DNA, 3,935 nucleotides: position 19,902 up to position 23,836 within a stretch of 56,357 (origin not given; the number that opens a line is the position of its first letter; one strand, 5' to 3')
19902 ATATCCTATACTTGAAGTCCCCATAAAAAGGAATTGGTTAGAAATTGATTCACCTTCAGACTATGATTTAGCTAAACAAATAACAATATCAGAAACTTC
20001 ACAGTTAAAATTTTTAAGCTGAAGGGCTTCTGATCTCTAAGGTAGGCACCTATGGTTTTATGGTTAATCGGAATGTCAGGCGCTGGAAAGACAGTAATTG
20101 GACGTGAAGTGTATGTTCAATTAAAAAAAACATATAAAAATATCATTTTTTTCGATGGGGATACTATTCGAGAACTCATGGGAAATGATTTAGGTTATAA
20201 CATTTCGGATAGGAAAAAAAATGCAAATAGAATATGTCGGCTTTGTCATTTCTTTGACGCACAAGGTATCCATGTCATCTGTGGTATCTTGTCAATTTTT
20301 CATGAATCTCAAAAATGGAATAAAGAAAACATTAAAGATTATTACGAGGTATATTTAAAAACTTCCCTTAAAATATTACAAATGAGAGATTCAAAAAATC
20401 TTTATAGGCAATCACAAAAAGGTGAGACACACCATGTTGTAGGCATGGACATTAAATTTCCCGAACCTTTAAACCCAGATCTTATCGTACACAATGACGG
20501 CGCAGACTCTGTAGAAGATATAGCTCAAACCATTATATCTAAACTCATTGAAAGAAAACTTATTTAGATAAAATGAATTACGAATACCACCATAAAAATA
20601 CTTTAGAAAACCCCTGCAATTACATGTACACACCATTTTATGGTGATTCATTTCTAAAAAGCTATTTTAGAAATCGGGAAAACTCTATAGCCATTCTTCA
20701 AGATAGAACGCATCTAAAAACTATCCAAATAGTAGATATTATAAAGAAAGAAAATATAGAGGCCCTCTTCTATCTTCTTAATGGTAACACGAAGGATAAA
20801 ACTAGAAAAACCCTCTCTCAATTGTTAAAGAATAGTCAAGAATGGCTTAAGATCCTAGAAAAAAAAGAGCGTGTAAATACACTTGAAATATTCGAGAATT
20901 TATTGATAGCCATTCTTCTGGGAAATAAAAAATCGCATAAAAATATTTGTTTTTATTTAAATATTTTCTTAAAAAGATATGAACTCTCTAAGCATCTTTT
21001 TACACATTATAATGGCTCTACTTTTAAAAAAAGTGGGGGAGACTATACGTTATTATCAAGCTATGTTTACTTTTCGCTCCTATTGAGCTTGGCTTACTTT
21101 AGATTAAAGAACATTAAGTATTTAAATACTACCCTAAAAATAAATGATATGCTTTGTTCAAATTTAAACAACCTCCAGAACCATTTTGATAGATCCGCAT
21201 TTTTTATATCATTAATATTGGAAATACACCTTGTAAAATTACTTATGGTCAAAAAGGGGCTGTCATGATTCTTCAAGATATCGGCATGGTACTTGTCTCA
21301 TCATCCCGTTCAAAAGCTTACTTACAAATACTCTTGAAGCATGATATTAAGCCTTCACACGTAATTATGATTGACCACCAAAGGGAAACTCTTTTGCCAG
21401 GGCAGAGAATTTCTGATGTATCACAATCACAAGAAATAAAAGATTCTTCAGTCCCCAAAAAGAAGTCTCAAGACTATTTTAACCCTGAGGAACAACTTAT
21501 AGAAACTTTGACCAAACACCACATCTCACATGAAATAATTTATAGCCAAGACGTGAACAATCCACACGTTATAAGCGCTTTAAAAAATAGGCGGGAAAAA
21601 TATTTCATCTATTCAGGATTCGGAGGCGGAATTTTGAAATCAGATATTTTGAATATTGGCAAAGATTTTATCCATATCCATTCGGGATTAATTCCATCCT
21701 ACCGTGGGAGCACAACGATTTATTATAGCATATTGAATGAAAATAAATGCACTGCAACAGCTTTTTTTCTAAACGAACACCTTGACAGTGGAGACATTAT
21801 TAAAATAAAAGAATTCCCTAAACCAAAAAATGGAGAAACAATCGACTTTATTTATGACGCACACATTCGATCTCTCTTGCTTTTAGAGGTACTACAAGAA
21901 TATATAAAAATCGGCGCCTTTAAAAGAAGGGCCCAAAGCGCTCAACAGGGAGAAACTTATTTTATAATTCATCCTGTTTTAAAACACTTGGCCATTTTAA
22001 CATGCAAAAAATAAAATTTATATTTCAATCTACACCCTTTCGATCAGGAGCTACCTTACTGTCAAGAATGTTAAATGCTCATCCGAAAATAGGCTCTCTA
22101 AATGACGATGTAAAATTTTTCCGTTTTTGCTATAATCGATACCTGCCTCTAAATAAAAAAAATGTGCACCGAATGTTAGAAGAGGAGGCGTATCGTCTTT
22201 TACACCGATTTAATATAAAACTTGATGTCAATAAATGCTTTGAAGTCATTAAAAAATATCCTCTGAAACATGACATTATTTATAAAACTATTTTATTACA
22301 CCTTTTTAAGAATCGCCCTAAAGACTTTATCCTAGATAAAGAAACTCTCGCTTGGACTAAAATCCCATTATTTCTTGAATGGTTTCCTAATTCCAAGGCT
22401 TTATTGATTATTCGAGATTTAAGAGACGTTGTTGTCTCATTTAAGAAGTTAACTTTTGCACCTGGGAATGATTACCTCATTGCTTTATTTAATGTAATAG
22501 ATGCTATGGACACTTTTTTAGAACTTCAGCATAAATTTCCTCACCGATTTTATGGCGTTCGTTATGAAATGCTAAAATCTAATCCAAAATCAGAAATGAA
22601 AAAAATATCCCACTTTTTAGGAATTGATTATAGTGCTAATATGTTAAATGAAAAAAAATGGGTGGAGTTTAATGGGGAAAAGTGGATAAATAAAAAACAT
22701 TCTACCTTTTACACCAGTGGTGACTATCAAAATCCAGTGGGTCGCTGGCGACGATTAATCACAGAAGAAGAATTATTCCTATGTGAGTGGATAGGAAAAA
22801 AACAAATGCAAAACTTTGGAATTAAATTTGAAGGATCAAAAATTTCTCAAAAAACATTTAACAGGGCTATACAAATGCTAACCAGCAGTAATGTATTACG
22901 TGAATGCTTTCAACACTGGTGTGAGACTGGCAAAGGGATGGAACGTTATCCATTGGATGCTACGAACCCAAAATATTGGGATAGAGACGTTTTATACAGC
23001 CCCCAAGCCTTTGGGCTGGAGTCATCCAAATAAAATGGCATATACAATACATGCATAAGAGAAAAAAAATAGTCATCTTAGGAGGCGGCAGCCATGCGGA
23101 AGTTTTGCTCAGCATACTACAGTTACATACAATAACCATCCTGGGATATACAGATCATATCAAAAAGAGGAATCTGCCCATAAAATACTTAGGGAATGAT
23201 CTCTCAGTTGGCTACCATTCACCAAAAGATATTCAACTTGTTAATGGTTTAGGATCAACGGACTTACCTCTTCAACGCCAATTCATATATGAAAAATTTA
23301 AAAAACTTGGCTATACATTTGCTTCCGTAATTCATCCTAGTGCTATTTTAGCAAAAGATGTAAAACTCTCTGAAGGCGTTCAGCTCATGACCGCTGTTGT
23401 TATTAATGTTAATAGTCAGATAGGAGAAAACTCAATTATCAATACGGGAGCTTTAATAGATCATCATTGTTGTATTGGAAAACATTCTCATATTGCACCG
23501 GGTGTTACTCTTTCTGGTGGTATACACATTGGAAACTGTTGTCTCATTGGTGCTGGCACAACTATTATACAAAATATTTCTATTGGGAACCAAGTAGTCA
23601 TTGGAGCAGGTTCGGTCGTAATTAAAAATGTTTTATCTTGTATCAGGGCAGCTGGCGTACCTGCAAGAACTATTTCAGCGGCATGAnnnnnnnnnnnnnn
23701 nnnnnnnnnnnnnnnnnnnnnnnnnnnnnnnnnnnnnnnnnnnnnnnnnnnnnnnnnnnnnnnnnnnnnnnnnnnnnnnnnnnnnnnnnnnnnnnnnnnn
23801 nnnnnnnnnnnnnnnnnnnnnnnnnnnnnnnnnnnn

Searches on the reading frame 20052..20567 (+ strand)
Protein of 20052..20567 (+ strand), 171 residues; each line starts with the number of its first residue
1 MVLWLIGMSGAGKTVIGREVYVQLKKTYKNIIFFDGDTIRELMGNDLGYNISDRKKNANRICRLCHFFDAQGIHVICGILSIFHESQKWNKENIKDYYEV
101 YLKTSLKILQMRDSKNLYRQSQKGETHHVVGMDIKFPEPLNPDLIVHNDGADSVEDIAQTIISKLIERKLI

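Call 21: search_protein_families(library=pfam, proteins=[window:20052-20567:+], max_evalue=0.0001)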
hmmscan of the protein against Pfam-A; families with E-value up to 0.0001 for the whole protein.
window:20052-20567:+ (171 aa): 1 family
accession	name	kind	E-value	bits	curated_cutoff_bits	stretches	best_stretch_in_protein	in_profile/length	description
PF01583.26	APS_kinase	-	1.6e-32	113.1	21.1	1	1-146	3-151/152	Adenylylsulphate kinase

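Call 82: search_protein_families(library=ncbifam, proteins=[window:20052-20567:+], max_evalue=1e-10)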
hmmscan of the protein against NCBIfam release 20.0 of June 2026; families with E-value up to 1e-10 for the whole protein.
window:20052-20567:+ (171 aa): 6 families
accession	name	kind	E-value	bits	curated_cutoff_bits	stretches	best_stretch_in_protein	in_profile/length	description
NF004041.0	PRK05541.1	subfamily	6.1e-53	179.5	127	1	1-169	8-174/176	adenylyl-sulfate kinase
TIGR00455.1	apsK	equivalog_domain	9.5e-36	123.2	138.7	1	1-164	19-183/184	adenylyl-sulfate kinase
NF002059.0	PRK00889.1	subfamily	4.1e-33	114.5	244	1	2-169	7-173/177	adenylyl-sulfate kinase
NF004035.0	PRK05506.1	subfamily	1.7e-29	102.6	715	1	2-169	462-630/632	bifunctional sulfate adenylyltransferase subunit 1/adenylylsulfate kinase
NF003013.0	PRK03846.1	subfamily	3.6e-29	101.9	163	1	1-171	29-200/202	adenylyl-sulfate kinase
NF004040.0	PRK05537.1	equivalog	1.1e-26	93.4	669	1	2-170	398-569/572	bifunctional sulfate adenylyltransferase/adenylylsulfate kinase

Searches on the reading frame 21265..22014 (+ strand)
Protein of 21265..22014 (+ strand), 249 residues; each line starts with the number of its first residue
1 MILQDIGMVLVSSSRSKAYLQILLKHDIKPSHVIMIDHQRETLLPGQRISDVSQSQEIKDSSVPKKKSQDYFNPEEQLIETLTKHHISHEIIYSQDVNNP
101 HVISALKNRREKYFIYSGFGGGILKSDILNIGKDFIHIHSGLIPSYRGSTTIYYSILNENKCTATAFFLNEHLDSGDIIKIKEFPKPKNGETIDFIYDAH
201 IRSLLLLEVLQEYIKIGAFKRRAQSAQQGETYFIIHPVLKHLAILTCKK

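Call 21: search_protein_families(library=pfam, proteins=[window:21265-22014:+], max_evalue=0.0001)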
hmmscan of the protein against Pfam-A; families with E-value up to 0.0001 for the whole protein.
window:21265-22014:+ (249 aa): 1 family
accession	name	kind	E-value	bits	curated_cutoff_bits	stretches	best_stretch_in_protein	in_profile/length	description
PF00551.24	Formyl_trans_N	-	4.4e-08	33.5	26.1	1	77-185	46-155/181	Formyl transferase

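Call 82: search_protein_families(library=ncbifam, proteins=[window:21265-22014:+], max_evalue=1e-10)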
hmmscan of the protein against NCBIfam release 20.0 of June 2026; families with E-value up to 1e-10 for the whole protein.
window:21265-22014:+ (249 aa): 0 families

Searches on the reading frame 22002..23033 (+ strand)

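Call 21: search_protein_families(library=pfam, proteins=[window:22002-23033:+], max_evalue=0.0001)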
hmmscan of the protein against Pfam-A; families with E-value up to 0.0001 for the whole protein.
window:22002-23033:+ (343 aa): 2 families
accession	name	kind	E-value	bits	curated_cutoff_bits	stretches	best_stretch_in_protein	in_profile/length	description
PF13469.12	Sulfotransfer_3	-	1.4e-21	78.2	27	1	14-211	9-215/216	Sulfotransferase family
PF00685.33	Sulfotransfer_1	-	2.1e-12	47.4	22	1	10-217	7-190/255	Sulfotransferase domain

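Call 82: search_protein_families(library=ncbifam, proteins=[window:22002-23033:+], max_evalue=1e-10)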
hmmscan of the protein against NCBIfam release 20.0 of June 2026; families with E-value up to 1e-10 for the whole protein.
window:22002-23033:+ (343 aa): 0 families

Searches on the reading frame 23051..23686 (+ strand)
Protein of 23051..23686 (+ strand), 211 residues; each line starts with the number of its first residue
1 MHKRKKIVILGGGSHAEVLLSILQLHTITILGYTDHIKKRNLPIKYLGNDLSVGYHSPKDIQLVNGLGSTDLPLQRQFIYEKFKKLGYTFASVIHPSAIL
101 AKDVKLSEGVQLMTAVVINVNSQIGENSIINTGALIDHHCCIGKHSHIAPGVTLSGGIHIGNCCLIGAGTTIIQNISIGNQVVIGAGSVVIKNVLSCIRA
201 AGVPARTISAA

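Call 21: search_protein_families(library=pfam, proteins=[window:23051-23686:+], max_evalue=0.0001)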
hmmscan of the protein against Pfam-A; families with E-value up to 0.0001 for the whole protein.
window:23051-23686:+ (211 aa): 2 families
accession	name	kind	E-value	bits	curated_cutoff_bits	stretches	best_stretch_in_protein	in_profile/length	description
PF00132.30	Hexapep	-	5.3e-15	54.8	27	2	121-156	1-36/36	Bacterial transferase hexapeptide (six repeats)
PF25084.1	LbH_EIF2B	-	3.7e-06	27.3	54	1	101-194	7-97/105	EIF2B subunit epsilon LbH domain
